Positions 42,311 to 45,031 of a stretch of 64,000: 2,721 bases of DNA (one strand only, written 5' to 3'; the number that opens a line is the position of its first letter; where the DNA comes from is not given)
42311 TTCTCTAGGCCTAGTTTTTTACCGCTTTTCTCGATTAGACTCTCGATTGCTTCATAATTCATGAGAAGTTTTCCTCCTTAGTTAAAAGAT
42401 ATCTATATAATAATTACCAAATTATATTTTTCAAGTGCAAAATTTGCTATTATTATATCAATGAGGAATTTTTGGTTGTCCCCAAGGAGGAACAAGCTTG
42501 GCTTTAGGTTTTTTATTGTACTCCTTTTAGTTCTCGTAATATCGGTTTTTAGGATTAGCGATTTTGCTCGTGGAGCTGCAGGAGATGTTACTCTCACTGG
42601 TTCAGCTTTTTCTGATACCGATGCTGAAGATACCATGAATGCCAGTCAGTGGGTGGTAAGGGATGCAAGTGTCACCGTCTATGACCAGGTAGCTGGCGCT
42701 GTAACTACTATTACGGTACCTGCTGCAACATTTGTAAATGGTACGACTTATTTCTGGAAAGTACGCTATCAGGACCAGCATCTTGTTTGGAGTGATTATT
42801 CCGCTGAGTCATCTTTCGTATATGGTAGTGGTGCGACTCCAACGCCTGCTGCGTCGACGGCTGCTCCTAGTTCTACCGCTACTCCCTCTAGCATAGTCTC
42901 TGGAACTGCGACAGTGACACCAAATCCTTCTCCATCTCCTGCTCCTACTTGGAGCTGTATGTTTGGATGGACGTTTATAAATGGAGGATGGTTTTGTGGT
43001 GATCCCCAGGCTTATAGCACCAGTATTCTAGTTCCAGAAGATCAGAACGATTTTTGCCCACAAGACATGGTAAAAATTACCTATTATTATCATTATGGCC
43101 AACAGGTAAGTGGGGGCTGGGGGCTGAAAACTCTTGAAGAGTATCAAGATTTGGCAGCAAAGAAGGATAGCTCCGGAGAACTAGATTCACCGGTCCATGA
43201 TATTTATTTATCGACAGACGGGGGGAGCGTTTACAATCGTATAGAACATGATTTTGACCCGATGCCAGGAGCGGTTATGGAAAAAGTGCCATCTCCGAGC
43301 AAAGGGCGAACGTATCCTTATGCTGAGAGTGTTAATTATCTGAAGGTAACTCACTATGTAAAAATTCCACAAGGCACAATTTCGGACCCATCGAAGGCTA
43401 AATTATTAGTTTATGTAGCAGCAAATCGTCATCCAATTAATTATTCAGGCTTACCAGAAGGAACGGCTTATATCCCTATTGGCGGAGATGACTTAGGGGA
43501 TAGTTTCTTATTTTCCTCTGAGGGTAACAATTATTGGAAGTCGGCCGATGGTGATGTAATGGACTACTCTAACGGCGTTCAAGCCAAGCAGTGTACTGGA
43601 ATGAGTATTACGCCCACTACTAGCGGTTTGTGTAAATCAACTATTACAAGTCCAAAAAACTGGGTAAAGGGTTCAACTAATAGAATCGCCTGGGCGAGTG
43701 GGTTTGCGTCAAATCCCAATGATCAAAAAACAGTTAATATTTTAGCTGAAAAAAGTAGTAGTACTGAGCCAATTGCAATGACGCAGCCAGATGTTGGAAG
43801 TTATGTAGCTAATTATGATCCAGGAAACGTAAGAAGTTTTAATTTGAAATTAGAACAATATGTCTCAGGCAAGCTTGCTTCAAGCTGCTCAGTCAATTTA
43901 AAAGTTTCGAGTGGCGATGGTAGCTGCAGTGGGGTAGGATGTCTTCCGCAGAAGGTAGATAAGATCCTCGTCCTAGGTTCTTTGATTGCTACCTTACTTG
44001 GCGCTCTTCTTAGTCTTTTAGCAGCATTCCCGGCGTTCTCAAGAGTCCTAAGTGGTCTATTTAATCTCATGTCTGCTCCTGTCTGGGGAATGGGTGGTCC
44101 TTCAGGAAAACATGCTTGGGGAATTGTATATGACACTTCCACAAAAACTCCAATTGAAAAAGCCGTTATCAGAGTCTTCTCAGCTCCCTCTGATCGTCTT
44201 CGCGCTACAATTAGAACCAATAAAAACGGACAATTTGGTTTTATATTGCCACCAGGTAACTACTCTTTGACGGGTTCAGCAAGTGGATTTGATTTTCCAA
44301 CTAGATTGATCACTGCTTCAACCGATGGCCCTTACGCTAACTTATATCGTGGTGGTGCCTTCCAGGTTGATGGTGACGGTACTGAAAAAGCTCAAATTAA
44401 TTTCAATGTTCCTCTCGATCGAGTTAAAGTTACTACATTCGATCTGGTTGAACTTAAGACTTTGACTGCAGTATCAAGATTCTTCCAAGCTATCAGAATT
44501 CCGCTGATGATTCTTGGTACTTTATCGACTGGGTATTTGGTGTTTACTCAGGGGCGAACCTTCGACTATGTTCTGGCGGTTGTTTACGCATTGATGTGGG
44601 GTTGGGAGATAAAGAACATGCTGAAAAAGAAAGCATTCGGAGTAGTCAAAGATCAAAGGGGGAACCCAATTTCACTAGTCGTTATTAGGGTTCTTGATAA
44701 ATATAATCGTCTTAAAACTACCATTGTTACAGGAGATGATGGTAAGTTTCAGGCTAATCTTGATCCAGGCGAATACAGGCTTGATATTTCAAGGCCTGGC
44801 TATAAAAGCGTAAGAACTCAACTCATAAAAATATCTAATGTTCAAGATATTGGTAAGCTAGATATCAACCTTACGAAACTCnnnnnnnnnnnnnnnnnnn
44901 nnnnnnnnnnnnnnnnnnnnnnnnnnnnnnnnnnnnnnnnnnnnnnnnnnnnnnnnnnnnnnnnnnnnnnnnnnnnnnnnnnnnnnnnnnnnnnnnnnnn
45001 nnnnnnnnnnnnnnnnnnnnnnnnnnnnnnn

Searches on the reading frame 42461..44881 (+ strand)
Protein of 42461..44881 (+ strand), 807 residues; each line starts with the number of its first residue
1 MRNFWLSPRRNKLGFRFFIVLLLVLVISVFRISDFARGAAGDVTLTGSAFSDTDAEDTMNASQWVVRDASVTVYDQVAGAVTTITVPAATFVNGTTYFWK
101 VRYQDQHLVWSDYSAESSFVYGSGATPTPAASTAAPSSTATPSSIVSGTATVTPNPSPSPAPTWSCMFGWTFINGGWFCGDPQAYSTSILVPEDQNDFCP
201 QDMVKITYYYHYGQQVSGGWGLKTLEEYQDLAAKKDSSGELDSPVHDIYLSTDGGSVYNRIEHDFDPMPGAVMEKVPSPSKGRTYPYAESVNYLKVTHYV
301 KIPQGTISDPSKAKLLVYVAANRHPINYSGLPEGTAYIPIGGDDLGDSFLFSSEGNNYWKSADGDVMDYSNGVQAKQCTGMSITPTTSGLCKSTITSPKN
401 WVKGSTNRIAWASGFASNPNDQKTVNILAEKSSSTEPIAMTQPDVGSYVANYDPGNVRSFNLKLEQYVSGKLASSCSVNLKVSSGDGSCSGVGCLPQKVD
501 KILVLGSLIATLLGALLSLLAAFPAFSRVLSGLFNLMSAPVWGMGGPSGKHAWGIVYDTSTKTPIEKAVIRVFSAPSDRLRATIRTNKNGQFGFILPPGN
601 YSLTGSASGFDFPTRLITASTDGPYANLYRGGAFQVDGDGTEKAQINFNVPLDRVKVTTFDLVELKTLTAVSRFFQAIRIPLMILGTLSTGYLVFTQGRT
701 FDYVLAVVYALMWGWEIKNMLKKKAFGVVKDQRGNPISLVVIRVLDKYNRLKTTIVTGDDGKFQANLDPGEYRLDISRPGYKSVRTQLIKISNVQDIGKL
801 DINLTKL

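Call 47: search_protein_families(library=pfam, proteins=[window:42461-44881:+], max_evalue=0.01)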
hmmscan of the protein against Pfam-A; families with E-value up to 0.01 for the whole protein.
window:42461-44881:+ (807 aa): 5 families
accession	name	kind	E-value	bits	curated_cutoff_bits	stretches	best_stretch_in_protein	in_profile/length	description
PF13620.12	CarboxypepD_reg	-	1.2e-24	86.9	32.3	2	727-804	4-81/82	Carboxypeptidase regulatory-like domain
PF13715.12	CarbopepD_reg_2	-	2.6e-11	43.8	32.2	2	727-793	3-66/88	CarboxypepD_reg-like domain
PF17210.9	SdrD_B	-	2.5e-06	28.1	29.7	0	729-780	16-68/112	SdrD B-like domain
PF07210.18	DUF1416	-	0.00029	21.1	23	0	727-776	24-72/97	Protein of unknown function (DUF1416)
PF23194.1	NOMO_5th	-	0.0046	17.8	27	0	570-604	21-55/89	NOMO fifth transthyretin-like domain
